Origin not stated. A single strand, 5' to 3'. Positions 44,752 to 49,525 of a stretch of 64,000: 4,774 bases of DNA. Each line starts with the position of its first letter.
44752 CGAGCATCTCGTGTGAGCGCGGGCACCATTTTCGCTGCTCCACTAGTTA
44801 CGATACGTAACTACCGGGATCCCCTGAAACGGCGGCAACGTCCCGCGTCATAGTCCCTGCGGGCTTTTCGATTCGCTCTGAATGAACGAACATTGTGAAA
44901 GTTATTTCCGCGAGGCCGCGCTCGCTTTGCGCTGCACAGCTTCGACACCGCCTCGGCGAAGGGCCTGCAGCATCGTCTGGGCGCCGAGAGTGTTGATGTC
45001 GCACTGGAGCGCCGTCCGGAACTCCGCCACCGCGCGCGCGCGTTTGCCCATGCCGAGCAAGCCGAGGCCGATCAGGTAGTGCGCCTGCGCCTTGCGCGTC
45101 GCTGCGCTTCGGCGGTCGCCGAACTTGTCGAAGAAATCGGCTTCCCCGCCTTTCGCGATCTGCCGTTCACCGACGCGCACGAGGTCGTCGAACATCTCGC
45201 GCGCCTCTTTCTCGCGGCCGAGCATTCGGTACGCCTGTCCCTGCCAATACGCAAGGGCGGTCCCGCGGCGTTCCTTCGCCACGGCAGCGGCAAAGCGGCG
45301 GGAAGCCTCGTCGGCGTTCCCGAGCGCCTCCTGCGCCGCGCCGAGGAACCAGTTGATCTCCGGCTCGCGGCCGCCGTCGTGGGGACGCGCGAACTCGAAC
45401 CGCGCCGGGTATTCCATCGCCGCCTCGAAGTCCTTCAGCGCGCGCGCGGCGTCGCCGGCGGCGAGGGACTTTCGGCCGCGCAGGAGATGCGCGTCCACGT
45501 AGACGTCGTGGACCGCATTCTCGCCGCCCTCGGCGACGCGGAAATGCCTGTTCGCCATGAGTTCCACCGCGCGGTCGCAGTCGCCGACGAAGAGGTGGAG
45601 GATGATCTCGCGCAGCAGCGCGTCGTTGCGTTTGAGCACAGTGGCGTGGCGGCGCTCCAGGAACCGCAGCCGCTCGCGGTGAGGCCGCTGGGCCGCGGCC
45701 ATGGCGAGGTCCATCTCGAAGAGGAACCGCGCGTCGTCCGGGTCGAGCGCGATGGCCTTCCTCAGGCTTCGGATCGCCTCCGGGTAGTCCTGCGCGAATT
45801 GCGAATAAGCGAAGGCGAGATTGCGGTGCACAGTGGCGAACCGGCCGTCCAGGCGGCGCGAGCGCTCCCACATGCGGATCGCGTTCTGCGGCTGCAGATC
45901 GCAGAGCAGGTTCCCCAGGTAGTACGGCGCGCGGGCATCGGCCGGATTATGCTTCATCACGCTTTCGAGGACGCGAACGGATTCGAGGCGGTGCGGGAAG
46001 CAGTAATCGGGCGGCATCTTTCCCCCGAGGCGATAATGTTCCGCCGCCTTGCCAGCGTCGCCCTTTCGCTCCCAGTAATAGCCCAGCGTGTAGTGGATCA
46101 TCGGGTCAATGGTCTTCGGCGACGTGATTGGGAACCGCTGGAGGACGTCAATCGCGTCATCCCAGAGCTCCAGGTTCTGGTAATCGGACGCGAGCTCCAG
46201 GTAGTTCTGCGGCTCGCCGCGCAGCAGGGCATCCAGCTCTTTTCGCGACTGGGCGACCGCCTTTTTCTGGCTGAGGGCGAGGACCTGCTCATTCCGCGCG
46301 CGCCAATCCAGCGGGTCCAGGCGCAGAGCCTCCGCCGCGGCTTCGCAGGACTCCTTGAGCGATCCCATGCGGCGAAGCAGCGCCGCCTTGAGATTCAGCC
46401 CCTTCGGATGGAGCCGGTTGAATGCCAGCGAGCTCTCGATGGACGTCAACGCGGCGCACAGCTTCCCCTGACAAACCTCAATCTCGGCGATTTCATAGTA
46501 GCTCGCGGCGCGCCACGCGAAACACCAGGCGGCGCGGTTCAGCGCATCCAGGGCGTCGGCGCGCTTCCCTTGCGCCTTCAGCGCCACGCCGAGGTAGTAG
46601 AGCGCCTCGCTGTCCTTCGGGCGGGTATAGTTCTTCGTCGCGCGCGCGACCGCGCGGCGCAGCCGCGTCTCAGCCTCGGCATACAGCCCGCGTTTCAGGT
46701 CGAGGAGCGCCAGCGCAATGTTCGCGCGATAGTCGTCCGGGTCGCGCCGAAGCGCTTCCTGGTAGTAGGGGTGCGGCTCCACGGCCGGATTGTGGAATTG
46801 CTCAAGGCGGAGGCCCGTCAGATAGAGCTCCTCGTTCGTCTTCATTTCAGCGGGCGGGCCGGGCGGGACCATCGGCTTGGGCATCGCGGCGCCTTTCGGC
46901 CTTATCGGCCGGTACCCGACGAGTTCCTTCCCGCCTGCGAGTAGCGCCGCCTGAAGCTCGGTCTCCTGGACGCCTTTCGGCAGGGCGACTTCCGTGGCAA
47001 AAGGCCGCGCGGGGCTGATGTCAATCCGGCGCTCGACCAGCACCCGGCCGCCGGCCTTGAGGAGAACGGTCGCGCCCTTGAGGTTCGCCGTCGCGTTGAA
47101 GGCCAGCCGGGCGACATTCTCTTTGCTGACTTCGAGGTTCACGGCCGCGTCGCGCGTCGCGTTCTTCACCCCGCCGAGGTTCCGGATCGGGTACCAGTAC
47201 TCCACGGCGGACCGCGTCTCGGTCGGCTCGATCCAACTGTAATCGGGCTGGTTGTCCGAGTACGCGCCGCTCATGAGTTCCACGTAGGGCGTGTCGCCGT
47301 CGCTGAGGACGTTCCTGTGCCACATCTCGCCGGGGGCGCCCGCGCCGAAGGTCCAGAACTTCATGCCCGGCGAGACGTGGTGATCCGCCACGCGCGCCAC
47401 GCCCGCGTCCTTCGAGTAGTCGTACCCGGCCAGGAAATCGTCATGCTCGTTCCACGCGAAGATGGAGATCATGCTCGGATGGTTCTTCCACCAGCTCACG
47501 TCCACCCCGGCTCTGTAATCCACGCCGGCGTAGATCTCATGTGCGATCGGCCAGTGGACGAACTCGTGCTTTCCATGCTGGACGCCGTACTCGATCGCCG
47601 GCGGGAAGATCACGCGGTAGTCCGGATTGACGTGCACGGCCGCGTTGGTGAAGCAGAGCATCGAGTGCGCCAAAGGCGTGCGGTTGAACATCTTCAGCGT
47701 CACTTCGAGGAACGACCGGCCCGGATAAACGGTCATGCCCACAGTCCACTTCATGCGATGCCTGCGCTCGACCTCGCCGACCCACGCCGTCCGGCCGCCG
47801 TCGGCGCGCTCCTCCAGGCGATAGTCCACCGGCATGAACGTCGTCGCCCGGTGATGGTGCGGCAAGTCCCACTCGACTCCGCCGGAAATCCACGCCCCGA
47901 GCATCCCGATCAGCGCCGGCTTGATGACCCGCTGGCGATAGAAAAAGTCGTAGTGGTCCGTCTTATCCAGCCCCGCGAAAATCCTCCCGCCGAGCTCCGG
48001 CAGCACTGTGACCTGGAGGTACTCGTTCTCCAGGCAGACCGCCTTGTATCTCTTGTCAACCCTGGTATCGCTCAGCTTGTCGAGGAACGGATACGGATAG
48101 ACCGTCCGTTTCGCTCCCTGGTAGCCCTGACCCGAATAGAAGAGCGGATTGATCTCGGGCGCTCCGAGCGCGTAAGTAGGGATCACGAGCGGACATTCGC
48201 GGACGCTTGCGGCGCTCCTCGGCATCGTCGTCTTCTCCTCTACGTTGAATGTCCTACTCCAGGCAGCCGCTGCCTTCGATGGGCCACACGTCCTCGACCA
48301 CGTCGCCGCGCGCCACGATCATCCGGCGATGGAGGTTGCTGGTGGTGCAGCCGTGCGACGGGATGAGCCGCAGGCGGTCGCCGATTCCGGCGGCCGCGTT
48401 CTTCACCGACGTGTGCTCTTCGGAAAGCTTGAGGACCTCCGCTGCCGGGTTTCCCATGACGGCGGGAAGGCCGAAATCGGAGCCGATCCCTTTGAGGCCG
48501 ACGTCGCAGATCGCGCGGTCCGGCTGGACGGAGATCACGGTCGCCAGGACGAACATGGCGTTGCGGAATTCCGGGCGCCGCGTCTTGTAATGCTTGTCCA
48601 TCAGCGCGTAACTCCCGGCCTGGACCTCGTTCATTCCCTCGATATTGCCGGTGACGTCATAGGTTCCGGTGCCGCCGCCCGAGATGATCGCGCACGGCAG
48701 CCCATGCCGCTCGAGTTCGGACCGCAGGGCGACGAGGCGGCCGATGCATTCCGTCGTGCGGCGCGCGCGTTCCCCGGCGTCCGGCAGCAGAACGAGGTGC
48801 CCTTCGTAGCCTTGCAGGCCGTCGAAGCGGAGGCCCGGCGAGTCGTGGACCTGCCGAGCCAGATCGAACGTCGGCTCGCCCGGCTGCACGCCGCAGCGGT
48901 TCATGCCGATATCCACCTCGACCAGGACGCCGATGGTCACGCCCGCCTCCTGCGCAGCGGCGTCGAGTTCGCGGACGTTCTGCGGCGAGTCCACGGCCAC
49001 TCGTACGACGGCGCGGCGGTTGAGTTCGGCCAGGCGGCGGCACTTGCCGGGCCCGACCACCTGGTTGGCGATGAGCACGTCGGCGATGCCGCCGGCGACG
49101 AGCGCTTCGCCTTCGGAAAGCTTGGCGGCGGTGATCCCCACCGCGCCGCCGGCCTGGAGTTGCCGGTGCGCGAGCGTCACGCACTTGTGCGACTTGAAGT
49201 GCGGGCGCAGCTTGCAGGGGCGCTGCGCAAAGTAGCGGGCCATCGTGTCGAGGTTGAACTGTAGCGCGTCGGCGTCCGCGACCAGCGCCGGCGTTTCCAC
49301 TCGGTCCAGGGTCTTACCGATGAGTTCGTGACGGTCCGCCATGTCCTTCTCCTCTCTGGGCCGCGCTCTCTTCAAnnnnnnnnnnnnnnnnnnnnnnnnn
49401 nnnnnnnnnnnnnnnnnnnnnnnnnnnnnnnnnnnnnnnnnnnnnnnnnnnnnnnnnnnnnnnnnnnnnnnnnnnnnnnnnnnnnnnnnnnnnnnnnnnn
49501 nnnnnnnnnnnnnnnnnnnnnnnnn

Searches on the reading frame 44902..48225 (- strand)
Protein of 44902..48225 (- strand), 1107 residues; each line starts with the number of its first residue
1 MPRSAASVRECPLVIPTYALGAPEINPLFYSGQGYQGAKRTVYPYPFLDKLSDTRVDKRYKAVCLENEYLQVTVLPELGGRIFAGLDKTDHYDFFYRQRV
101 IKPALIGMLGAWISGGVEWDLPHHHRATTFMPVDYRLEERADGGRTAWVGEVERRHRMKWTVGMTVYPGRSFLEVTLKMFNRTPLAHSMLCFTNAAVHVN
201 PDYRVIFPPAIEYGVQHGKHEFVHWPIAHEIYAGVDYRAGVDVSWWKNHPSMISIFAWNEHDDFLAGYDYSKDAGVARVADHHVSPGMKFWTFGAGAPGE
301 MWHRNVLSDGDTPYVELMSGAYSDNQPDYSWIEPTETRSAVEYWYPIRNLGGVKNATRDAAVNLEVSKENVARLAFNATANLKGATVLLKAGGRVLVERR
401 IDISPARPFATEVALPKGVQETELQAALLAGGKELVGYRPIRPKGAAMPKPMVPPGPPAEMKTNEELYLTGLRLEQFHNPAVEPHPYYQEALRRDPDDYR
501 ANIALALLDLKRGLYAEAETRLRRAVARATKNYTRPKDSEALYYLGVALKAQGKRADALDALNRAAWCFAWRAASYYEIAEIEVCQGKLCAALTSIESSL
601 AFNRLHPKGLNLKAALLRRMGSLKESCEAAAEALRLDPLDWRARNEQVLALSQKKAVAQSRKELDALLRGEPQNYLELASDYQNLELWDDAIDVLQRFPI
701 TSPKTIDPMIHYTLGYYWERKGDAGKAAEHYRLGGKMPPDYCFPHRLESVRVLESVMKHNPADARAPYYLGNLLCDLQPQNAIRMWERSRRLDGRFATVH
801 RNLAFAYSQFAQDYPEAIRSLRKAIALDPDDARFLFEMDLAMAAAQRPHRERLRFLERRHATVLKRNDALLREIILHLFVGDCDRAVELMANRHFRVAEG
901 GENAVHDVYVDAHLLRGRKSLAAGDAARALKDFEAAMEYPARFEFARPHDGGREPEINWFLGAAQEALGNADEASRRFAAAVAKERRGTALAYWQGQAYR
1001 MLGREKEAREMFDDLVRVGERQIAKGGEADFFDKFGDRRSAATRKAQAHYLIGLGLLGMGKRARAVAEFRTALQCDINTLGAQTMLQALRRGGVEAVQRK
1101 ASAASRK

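Call 81: search_protein_families(library=pfam, proteins=[window:44902-48225:-], max_evalue=0.001)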
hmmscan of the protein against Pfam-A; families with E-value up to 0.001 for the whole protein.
window:44902-48225:- (1107 aa): 12 families
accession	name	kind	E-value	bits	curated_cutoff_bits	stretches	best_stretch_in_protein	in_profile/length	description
PF17128.10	DUF5107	-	5.9e-53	180.3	24.4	1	41-347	5-310/310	Domain of unknown function (DUF5107)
PF07719.23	TPR_2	-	1.4e-19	69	27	0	540-565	2-27/34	Tetratricopeptide repeat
PF13432.12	TPR_16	-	1.9e-18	67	32.7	1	504-566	2-58/65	Tetratricopeptide repeat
PF14559.12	TPR_19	-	3.4e-11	43.7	25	1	486-531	12-57/68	Tetratricopeptide repeat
PF13424.12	TPR_12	-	4.1e-10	40.1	30.1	1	501-565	3-71/77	Tetratricopeptide repeat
PF13431.12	TPR_17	-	5.4e-09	36.1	24.4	0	487-519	1-33/34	Tetratricopeptide repeat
PF13428.12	TPR_14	-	1.6e-07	31.8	23.5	0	803-837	7-40/44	Tetratricopeptide repeat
PF13414.12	TPR_11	-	1.7e-07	31.3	26.8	1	812-838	8-34/42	TPR repeat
PF00515.34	TPR_1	-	2.4e-06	27.6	27.8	0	540-565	2-27/34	Tetratricopeptide repeat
PF13174.12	TPR_6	-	6.2e-06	27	26.3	0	540-564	1-25/33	Tetratricopeptide repeat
PF13181.12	TPR_8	-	1.8e-05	25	25.7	0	809-831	12-34/34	Tetratricopeptide repeat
PF25064.1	ARM_TT21_5th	-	2.9e-05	24.8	27.8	1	487-582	23-115/117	TT21 fifth ARM repeats domain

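Call 83: search_solved_structures(query=window:44902-48225:-, max_evalue=0.001)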
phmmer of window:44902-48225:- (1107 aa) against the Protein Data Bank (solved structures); distinct sequences matched with E-value up to 0.001: 35.
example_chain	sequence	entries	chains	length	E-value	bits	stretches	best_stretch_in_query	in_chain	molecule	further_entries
5cd6_A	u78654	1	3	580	2.6e-24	88.3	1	41-347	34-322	TPR-domain containing protein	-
9qhb_A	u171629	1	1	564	4e-23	84.4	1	747-838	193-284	Engineered tetratricopeptide repeat protein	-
8bu0_A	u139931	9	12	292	2.2e-13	52.2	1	748-840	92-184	Consensus tetratricopeptide repeat protein | Crystal structure of an 8-repeat consensus TPR superhelix with Zinc. | Monomer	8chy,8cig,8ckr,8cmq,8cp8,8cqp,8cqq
9qhc_A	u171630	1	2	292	2.2e-12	48.8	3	725-838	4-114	Engineered tetratricopeptide repeat protein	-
7yea_A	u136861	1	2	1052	8.1e-07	30.4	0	764-831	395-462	UDP-N-acetylglucosamine--peptide N-acetylglucosaminyltransferase 110 kDa subunit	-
7yeh_B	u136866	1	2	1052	8.5e-07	30.3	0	764-831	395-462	UDP-N-acetylglucosamine--peptide N-acetylglucosaminyltransferase 110 kDa subunit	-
7ntf_A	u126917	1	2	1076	9.4e-07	30.2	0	762-831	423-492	Isoform 1 of UDP-N-acetylglucosamine--peptide N-acetylglucosaminyltransferase 110 kDa subu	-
8ch0_A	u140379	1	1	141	1.3e-06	29.7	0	750-829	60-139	Consensus tetratricopeptide repeat protein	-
2fo7_A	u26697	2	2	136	2e-06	29.1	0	766-837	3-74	SYNTHETIC CONSENSUS TPR PROTEIN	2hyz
7obi_A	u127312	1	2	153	7.3e-06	27.2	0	769-835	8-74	CTPR-rv4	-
6vfj_B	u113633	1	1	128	8.8e-06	27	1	749-837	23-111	I53_dn5B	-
6v8e_A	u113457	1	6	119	1.8e-05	25.9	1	749-833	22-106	Designed protein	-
9gzg_A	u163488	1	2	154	1.8e-05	25.9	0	781-837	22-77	Engineered CTPR protein with glutamic acids for conductivity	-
6vfh_A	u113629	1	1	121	2.1e-05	25.7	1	749-837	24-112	T33_dn10A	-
1na0_A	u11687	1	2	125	4e-05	24.8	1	731-833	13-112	designed protein CTPR3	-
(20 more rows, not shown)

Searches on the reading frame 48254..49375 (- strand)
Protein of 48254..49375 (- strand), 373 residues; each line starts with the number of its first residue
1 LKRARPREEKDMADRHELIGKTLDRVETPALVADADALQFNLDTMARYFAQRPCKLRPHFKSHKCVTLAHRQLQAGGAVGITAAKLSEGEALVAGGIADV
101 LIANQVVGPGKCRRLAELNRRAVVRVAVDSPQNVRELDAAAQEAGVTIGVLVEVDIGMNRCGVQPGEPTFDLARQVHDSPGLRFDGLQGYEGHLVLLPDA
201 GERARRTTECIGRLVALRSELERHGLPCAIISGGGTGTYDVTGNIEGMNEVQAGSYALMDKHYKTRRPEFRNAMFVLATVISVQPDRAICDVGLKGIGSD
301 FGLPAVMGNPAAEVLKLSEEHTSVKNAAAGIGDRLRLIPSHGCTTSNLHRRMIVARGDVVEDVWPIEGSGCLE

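Call 81: search_protein_families(library=pfam, proteins=[window:48254-49375:-], max_evalue=0.001)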
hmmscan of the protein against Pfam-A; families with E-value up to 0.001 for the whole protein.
window:48254-49375:- (373 aa): 2 families
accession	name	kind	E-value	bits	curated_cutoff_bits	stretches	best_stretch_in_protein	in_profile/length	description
PF01168.26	Ala_racemase_N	-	3.2e-25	89.6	24.1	1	34-258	2-216/220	Alanine racemase, N-terminal domain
PF14031.13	D-ser_dehydrat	-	3.8e-17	63.2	22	1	273-354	1-96/97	Putative serine dehydratase domain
